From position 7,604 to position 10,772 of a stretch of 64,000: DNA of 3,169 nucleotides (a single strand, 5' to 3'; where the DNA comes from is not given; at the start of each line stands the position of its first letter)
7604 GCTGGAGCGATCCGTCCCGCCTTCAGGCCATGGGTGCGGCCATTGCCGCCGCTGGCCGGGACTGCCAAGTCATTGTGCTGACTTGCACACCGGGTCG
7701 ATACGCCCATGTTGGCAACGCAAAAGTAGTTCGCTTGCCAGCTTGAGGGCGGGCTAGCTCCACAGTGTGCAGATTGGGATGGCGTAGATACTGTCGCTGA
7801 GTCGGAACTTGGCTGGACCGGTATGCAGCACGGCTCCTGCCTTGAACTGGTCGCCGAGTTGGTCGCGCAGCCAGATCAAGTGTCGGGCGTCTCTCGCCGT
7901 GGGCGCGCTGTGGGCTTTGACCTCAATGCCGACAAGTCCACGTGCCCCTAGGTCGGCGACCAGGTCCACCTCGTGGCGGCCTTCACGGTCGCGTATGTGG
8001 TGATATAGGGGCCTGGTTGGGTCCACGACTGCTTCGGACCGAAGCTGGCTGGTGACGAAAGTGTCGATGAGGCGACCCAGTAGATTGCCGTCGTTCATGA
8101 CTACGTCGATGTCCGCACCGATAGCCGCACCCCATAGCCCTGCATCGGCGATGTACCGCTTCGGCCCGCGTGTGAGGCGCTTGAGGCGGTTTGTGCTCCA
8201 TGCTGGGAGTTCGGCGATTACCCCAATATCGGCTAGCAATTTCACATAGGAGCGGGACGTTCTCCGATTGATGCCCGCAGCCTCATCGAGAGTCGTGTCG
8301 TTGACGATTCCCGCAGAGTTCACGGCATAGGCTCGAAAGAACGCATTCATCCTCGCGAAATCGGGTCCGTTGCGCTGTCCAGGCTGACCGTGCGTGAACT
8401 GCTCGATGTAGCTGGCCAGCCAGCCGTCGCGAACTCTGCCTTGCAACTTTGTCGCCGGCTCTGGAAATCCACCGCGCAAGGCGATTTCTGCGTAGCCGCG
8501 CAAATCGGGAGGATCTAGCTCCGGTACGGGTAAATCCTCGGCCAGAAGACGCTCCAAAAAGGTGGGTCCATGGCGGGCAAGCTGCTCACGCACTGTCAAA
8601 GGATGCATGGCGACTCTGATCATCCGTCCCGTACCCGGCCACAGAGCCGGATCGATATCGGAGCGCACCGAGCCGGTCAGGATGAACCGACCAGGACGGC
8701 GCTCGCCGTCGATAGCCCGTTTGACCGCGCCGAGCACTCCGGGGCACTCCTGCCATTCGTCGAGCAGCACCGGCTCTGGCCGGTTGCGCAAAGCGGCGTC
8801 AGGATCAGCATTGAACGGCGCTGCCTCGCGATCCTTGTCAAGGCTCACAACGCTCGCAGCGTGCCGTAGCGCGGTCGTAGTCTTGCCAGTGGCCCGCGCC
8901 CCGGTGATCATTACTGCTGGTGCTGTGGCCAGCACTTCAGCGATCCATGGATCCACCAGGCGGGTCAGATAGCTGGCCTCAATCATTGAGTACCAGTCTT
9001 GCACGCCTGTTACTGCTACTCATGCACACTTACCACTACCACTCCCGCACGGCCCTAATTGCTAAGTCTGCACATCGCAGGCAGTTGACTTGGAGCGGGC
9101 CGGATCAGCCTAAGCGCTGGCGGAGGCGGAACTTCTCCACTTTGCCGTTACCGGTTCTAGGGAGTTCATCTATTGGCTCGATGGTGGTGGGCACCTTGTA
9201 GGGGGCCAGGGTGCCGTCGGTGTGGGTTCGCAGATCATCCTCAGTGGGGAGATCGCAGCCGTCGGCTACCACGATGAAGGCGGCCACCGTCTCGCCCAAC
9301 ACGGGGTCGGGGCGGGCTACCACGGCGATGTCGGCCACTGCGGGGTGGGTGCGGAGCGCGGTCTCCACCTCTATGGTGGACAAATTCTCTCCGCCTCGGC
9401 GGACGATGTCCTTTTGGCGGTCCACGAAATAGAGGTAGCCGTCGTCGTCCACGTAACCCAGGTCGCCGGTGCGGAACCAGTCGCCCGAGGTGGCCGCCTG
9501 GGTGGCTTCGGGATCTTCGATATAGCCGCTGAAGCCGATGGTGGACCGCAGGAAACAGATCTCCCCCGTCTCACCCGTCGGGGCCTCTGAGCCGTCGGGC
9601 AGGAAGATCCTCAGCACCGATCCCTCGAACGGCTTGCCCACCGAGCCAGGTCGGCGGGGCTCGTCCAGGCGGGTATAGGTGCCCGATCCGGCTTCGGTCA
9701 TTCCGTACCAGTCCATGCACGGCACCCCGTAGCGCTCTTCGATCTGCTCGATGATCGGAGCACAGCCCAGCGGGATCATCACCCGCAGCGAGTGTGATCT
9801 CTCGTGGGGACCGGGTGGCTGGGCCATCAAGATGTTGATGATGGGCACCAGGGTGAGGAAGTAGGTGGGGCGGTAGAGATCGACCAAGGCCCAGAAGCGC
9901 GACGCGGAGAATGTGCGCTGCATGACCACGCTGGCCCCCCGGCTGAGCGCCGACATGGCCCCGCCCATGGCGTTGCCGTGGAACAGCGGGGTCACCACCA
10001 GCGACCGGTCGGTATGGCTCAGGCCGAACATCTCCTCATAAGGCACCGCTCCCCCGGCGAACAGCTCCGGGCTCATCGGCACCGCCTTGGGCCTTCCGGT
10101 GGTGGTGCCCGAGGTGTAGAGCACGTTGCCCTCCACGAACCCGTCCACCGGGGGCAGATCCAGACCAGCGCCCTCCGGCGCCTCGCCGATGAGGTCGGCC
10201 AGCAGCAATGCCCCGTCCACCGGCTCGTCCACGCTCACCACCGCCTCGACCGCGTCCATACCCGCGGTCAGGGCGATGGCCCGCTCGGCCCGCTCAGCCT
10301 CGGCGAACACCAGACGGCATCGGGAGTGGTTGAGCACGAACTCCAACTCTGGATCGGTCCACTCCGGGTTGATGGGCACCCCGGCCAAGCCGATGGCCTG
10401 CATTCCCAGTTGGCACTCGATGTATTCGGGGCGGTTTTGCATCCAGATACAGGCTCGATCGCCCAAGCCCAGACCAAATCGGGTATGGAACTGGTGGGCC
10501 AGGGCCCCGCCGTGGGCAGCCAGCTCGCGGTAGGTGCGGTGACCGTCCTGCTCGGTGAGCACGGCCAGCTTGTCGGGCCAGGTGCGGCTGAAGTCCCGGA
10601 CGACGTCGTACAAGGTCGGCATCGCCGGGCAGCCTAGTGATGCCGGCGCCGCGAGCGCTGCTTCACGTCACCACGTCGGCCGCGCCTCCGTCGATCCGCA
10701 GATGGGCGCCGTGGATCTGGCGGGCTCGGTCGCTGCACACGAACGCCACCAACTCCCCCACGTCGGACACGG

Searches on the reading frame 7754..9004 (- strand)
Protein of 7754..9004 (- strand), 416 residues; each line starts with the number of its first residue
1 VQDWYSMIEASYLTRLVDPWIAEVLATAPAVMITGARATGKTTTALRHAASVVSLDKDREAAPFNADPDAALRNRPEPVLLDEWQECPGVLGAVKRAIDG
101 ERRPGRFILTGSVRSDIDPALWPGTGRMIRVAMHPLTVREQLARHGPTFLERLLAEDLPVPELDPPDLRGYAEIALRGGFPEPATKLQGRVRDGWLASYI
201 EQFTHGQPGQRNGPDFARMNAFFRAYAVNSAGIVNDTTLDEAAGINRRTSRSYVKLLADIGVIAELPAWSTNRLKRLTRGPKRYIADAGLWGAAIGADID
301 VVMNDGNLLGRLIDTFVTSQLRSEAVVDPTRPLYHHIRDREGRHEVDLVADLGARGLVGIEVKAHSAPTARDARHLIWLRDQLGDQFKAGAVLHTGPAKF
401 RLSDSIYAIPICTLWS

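Call 101: search_protein_families(library=pfam, proteins=[window:7754-9004:-], max_evalue=0.0001)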
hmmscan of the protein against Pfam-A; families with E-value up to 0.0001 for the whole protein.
window:7754-9004:- (416 aa): 2 families
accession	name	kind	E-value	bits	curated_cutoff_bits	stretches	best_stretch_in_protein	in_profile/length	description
PF13635.12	DUF4143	-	8.8e-29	100.7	28.1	1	215-364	12-159/160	Domain of unknown function (DUF4143)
PF13173.12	AAA_14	-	3.6e-15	56.6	27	1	29-141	3-128/129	AAA domain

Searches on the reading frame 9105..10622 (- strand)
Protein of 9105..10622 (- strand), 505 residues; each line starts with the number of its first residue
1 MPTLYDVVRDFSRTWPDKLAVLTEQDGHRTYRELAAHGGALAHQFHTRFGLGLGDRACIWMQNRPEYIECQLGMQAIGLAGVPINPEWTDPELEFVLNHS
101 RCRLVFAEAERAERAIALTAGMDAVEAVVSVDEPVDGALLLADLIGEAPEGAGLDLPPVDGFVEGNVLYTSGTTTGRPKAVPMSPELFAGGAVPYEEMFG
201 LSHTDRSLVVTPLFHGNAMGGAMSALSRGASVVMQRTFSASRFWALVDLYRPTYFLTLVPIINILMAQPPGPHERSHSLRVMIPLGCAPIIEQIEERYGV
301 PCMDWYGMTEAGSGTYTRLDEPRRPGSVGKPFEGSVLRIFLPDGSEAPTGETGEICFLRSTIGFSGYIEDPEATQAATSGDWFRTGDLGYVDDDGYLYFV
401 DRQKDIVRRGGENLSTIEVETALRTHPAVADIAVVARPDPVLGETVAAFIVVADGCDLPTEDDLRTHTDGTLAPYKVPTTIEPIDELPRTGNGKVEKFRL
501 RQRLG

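Call 101: search_protein_families(library=pfam, proteins=[window:9105-10622:-], max_evalue=0.0001)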
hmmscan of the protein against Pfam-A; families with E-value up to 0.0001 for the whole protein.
window:9105-10622:- (505 aa): 2 families
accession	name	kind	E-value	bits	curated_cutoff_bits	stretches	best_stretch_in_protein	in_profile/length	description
PF00501.34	AMP-binding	-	1.7e-57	195.4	29.9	1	12-367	5-383/384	AMP-binding enzyme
PF13193.12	AMP-binding_C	-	1.2e-20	74.7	24.5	1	418-494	1-76/76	AMP-binding enzyme C-terminal domain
